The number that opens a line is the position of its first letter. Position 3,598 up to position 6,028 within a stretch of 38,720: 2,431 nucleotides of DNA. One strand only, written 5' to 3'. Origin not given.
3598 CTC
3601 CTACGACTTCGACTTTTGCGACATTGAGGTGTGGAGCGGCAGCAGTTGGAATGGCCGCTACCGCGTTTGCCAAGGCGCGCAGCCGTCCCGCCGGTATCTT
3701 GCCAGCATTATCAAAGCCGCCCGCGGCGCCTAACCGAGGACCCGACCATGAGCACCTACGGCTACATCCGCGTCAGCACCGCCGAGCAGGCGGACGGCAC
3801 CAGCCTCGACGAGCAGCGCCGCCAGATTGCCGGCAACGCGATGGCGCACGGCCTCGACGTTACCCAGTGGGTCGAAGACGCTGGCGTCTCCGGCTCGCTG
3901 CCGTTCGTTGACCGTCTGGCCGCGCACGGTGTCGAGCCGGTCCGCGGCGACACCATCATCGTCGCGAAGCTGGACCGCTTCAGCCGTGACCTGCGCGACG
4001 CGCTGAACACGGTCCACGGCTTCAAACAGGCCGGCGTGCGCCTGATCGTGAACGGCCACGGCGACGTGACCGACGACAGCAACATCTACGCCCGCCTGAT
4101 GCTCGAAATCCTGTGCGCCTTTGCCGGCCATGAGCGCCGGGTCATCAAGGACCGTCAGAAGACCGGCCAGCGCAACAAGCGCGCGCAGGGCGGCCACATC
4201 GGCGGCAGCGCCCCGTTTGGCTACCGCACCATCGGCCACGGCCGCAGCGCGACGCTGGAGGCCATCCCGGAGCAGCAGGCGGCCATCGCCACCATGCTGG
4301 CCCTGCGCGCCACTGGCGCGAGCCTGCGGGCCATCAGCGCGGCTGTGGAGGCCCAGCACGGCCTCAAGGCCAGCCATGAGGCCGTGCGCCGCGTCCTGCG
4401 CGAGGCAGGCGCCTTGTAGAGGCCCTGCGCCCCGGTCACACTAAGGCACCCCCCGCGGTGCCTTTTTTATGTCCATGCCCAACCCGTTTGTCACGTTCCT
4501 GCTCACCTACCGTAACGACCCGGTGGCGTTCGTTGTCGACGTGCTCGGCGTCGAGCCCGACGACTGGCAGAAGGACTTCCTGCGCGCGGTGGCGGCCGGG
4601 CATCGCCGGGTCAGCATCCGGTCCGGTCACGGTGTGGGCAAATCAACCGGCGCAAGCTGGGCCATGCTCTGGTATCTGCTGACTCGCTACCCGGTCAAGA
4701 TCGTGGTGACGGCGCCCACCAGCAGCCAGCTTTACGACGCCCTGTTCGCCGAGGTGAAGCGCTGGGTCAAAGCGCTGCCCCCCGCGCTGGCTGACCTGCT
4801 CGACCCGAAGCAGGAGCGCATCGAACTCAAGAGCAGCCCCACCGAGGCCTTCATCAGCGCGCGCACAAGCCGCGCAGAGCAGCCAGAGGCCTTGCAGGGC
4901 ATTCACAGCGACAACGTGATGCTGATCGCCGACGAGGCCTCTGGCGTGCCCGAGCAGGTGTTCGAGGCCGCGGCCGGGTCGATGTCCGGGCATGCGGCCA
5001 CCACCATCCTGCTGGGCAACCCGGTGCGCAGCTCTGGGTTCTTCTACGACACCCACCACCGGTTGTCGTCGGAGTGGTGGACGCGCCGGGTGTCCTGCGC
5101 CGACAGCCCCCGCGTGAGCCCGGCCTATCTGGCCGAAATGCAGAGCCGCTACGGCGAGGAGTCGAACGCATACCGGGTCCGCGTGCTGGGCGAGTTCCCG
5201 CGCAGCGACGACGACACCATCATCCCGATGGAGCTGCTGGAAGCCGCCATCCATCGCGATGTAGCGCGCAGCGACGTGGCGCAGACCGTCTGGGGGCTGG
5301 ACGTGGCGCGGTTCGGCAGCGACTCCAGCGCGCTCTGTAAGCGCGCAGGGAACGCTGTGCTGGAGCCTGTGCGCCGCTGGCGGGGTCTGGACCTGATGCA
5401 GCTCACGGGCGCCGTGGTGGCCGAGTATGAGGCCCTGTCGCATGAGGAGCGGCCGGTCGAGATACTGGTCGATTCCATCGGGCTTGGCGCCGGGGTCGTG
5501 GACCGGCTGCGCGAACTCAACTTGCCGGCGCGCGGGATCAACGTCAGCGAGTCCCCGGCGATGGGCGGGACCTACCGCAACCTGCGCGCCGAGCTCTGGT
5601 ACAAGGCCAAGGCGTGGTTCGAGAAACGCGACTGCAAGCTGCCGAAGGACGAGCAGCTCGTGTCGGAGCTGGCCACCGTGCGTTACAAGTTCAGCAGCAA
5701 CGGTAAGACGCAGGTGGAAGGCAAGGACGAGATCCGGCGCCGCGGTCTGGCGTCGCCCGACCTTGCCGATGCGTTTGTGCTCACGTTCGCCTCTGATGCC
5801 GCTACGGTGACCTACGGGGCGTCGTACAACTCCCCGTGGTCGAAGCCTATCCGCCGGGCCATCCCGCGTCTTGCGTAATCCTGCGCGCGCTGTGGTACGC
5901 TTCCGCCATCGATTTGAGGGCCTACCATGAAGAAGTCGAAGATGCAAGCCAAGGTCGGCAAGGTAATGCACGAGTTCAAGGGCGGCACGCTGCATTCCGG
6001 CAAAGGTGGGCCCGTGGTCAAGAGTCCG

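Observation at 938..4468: Early-type ORFan island inserted between terS and terL, driven by three near-identical promoters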

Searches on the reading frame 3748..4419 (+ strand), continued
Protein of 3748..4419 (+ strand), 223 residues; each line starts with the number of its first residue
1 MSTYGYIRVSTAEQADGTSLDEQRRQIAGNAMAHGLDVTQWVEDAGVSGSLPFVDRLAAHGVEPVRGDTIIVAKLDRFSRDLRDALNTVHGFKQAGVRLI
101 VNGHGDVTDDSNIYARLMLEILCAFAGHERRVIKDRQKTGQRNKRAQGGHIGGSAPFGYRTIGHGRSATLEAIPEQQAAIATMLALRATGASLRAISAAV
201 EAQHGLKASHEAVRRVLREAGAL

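Call 68: search_protein_families(library=ncbifam, proteins=[window:3748-4419:+], max_evalue=0.05)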
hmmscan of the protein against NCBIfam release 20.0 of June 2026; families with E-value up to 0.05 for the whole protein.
window:3748-4419:+ (223 aa): 9 families
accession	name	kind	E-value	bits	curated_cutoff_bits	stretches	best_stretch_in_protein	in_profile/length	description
NF047343.1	SCCmet_CcrB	equivalog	5.1e-17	61.7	900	1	5-200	11-205/542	cassette chromosome recombinase CcrB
NF041201.1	recomb_XisF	equivalog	1.4e-15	57.2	375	1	4-212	2-213/465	fdxN element excision recombinase XisF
NF047344.1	SCCmet_CcrA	equivalog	5.9e-11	42.1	700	1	4-161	5-159/442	cassette chromosome recombinase CcrA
NF009949.0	PRK13413.1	equivalog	6.7e-11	42.3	272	1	4-153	3-147/203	master DNA invertase Mpi family serine-type recombinase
NF047347.1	SCCmet_CcrC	equivalog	8.5e-08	31.1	900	1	6-160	8-164/558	cassette chromosome recombinase CcrC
NF033518.0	transpos_IS607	equivalog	2.8e-05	23.7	110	1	3-127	56-176/187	IS607 family transposase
NF049883.1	resolv_YneB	equivalog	0.0022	17.5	175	1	6-148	5-146/211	YneB family resolvase-like protein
NF033545.0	transpos_IS630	equivalog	0.0072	15.8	100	1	164-221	50-109/299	IS630 family transposase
TIGR04559.1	SoxH_rel_PQQ_2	hypoth_equivalog_domain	0.045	13.1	280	0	67-144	175-252/283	quinoprotein relay system zinc metallohydrolase 2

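Call 75: search_dna_similar(query=window:3748-4419:+, collection=phages, mode=protein, max_rows=25, max_evalue=1e-20)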
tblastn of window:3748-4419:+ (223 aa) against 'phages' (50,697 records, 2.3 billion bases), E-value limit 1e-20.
Records with a match: 1; places in all: 1; records where one place covers at least 80% of the query: 1.
Best place of each record, by identity: 60-80% 1.
By first word of the organism name: Caudoviricetes 1.
By host as written in the record: - 1.
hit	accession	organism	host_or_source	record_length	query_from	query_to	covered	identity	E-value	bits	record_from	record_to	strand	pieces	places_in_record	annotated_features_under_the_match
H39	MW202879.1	Caudoviricetes sp.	Manatee Spring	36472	1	218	98%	61.5%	1e-84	279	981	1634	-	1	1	gamma delta resolvase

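Call 91: search_protein_families(library=pfam, proteins=[L386:454-1191:+, L386:2525-3061:+, L390:3743-4084:+, L390:5385-5921:+, L391:5806-5997:+, L390:4581-4829:+, L391:4429-4908:+], max_evalue=0.01)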
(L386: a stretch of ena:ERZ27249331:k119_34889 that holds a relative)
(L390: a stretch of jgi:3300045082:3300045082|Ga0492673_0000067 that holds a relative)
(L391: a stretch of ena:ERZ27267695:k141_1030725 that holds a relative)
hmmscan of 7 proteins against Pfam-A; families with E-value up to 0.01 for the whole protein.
L386:454-1191:+ (245 aa): 0 families

L386:2525-3061:+ (178 aa): 0 families

L390:3743-4084:+ (113 aa): 0 families

L390:5385-5921:+ (178 aa): 0 families

L391:5806-5997:+ (63 aa): 0 families

L390:4581-4829:+ (82 aa): 0 families

L391:4429-4908:+ (159 aa): 0 families

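Call 92: search_protein_families(library=phrogs, proteins=[L386:454-1191:+, L386:2525-3061:+, L390:3743-4084:+, L390:5385-5921:+, L391:5806-5997:+, L390:4581-4829:+, L391:4429-4908:+], max_evalue=0.001)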
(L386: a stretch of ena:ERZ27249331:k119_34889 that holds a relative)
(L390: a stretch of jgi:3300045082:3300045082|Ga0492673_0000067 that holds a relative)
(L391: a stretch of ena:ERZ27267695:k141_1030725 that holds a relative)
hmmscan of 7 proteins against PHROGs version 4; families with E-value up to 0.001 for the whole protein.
L386:454-1191:+ (245 aa): 0 families

L386:2525-3061:+ (178 aa): 1 family
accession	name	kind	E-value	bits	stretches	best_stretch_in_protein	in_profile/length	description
phrog_4687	-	unknown function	1.5e-31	110.9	1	5-178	12-184/184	-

L390:3743-4084:+ (113 aa): 0 families

L390:5385-5921:+ (178 aa): 1 family
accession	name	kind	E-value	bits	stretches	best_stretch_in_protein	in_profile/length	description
phrog_4687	-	unknown function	4.3e-33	115.9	1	4-178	11-184/184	-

L391:5806-5997:+ (63 aa): 0 families

L390:4581-4829:+ (82 aa): 1 family
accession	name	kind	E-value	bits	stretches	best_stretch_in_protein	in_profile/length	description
phrog_29877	-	unknown function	2e-07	32.7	1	6-79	7-74/77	-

L391:4429-4908:+ (159 aa): 0 families

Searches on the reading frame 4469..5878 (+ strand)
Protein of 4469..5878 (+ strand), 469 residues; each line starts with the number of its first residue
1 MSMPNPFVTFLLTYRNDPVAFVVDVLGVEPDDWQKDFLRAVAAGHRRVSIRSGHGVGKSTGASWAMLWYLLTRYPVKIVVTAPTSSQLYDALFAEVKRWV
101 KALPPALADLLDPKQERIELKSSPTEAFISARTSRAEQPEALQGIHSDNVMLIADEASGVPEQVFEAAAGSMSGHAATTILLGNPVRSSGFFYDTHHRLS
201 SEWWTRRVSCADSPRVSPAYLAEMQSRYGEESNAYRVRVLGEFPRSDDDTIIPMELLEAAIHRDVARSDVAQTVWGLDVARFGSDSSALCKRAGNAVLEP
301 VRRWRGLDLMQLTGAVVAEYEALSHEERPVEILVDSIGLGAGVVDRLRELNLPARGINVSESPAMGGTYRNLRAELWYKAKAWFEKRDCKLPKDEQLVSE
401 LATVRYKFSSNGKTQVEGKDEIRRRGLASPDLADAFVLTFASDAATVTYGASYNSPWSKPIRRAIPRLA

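Call 10: search_dna_similar(query=window:4469-5878:+, collection=phages, mode=protein, max_rows=30)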
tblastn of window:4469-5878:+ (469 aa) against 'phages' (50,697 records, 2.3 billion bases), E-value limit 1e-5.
Records with a match: 964; places in all: 966; records where one place covers at least 80% of the query: 767.
Best place of each record, by identity: 60-80% 1; <60% 963.
By first word of the organism name: Pseudomonas 310; Salinibacter 184; Vibrio 43; Klebsiella 40; Acinetobacter 38; Escherichia 36; Microbacterium 33; Arthrobacter 29; Streptomyces 24; Xanthomonas 22; and 59 more.
By host as written in the record: Salinibacter ruber M8 184; Pseudomonas aeruginosa 119; - 99; Pseudomonas aeruginosa PAO1 86; Pseudomonas sp. 28; Arthrobacter sp. ATCC 21022 26; Klebsiella pneumoniae 22; Acinetobacter baumannii 21; and 201 more.
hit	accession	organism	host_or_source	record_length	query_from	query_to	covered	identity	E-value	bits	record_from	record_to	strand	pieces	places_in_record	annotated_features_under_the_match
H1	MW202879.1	Caudoviricetes sp.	Manatee Spring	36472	1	469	100%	68.9%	0e+0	665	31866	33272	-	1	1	terminase large subunit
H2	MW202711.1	Caudoviricetes sp.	Manatee Spring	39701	2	465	99%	55.6%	3e-160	508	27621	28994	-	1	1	terminase large subunit | hypothetical protein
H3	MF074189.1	Sinorhizobium phage phiM5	Sinorhizobium meliloti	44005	7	465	98%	55.3%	2e-159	505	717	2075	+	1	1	terminase large subunit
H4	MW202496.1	Caudoviricetes sp.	Manatee Spring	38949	10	452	94%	55.5%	1e-153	488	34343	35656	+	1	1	terminase large subunit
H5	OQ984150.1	Phage C72C1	-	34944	4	456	97%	49.2%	2e-142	456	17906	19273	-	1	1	hypothetical protein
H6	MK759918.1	Bacillus phage vB_BtS_B83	Bacillus thuringiensis VKM B-83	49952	3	441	94%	37.3%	1e-85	293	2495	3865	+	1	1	terminase large subunit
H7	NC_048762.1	Bacillus phage vB_BtS_B83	Bacillus thuringiensis VKM B-83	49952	3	441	94%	37.3%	1e-85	293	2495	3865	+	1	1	DEAD/DEAH box helicase family protein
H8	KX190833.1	Bacillus phage vB_BtS_BMBtp14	Bacillus thuringiensis BGSC 4AJ1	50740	10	441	92%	37.4%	5e-84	288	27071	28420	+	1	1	terminase B protein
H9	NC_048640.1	Bacillus phage vB_BtS_BMBtp14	Bacillus thuringiensis BGSC 4AJ1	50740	10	441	92%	37.4%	5e-84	288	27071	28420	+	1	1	DEAD/DEAH box helicase family protein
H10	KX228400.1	Clostridium phage CDKM15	Clostridium difficile strain CD105HE1 ...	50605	1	446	95%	35.6%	4e-82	282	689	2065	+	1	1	terminase large subunit | terminase small subunit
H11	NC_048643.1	Clostridium phage CDKM15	Clostridium difficile strain CD105HE1 ...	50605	1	446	95%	35.6%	4e-82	282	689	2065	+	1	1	DEAD/DEAH box helicase family protein | terminase small subunit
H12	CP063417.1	Parageobacillus phage JGon-2020a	Parageobacillus thermoglucosidasius 23.6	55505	10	440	92%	36.7%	8e-83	284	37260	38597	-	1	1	record has no annotation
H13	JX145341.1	Clostridium phage phiMMP02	Clostridium difficile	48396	1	446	95%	35.4%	5e-81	279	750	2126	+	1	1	terminase large subunit | terminase small subunit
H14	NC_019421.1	Clostridium phage phiMMP02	Clostridium difficile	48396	1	446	95%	35.4%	5e-81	279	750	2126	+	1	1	DEAD/DEAH box helicase family protein | terminase small subunit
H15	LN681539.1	Clostridium phage phiCD505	Clostridium difficile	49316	1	446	95%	35.4%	5e-81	279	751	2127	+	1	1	putative terminase B | yqaS: putative phage-related terminase small subunit; skin element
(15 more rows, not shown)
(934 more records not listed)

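Call 13: get_annotated_region(hit=H3, flank=6000)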
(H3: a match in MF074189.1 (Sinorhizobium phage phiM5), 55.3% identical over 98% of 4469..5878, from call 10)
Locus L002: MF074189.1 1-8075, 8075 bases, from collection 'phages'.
description: Sinorhizobium phage phiM5, complete genome.
organism: Sinorhizobium phage phiM5 (NCBI taxid 2005789)
taxonomy: Viruses; Duplodnaviria; Heunggongvirae; Uroviricota; Caudoviricetes
host: Sinorhizobium meliloti; source: -; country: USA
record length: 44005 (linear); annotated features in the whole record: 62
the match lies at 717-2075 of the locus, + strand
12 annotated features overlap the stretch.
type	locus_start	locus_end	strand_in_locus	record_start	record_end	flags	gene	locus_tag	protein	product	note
repeat_region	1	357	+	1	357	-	-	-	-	left direct terminal repeat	-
CDS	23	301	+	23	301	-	-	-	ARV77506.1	hypothetical protein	Sm_phiM5_01.1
CDS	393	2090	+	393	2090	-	-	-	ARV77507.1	terminase large subunit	Sm_phiM5_02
CDS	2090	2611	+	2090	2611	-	-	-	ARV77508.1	putative peptidase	Sm_phiM5_03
CDS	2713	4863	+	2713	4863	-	-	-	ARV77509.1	portal protein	Sm_phiM5_04; detected in phage particle proteome; portal protein/head-tail joining protein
CDS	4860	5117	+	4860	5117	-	-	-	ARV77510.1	hypothetical protein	Sm_phiM5_07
CDS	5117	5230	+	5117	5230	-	-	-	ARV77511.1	hypothetical protein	Sm_phiM5_08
CDS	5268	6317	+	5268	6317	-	-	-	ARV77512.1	scaffold protein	Sm_phiM5_09; detected in phage particle proteome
CDS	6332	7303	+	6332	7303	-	-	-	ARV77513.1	major capsid protein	Sm_phiM5_11; detected in phage particle proteome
tRNA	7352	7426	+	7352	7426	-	-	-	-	tRNA-Met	-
CDS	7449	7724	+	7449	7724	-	-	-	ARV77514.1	hypothetical protein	Sm_phiM5_13; detected in phage particle proteome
CDS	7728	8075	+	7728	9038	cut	-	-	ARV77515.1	GDSL/SGNH hydrolase family protein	Sm_phiM5_14; detected in phage particle proteome; GDSL/SGNH hydrolase family protein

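Call 20: find_related_loci(query=window:4469-5878:+, collection=viral_contigs, flank=10000)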
Query window:4469-5878:+ (469 aa) in viral_contigs; peptide patterns used: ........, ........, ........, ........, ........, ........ (x = any residue, [..] = any of these).
470 stretches matched a pattern; 466 encode a relative of the query (tblastn E <= 1e-3); the best 80 are kept; 80 distinct loci.
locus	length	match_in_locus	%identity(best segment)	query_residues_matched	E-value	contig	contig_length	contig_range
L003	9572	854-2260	98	1-469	0e+0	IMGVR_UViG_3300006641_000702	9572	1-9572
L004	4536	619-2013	85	5-469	0e+0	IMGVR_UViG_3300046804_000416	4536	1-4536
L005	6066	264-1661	81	4-469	0e+0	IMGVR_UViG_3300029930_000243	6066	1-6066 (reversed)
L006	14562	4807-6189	77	2-465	0e+0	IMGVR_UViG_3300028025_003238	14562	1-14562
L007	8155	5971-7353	77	2-465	0e+0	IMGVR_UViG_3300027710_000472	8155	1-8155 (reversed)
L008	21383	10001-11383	77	2-465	0e+0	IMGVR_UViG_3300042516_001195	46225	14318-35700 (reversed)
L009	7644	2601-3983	77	2-465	0e+0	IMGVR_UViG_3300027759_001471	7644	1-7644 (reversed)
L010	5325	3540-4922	77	2-465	0e+0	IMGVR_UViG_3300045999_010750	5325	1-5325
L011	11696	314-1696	78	2-465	0e+0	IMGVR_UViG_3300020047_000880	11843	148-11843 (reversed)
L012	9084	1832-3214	77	2-465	0e+0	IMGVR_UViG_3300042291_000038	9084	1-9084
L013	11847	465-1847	77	2-465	0e+0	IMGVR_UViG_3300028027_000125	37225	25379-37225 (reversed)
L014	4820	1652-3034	77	2-465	0e+0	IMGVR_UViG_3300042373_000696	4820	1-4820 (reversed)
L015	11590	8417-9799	77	2-465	0e+0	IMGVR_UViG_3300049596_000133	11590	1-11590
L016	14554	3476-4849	78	5-465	0e+0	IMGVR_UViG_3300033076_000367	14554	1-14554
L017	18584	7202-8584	77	2-465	0e+0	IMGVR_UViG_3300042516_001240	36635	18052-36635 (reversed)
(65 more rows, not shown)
